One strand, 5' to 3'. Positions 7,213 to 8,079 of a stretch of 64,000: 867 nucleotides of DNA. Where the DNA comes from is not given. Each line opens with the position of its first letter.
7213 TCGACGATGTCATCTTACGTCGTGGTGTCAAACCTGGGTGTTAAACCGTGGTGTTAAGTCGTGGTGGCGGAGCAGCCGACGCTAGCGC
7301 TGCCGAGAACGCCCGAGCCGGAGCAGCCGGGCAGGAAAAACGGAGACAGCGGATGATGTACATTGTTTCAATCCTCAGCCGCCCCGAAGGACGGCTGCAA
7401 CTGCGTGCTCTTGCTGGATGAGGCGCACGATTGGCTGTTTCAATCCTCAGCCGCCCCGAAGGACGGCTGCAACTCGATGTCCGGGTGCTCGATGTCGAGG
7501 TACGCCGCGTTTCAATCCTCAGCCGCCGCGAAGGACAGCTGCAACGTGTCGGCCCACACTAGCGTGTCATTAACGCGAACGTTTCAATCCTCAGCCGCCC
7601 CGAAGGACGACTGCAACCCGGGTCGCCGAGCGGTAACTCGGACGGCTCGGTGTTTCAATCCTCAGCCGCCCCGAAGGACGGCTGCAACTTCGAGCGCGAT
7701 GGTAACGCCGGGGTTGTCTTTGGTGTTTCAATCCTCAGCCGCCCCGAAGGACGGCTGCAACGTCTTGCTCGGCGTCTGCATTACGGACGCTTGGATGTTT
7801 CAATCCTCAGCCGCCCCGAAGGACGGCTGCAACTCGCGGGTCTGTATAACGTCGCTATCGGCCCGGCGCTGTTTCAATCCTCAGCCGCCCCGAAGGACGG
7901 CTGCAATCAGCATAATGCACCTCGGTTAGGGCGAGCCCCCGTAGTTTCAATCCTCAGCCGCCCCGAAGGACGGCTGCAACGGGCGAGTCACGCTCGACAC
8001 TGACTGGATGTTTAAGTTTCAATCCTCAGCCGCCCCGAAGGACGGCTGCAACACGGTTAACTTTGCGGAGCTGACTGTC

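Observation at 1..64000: Hyper-abundant palindrome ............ (core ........) sits in-frame as '(G/R)-L-E-P' in dozens of unrelated genes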

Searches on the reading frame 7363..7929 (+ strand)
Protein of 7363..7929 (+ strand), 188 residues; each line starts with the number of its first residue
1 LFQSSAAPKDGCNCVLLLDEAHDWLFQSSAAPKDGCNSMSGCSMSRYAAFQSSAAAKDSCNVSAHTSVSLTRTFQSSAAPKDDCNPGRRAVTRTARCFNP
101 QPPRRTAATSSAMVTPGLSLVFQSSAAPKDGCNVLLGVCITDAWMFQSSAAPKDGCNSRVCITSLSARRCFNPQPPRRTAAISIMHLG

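Call 55: search_protein_families(library=pfam, proteins=[window:7363-7929:+], max_evalue=0.0001)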
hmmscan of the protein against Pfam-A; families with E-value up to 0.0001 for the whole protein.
window:7363-7929:+ (188 aa): 0 families
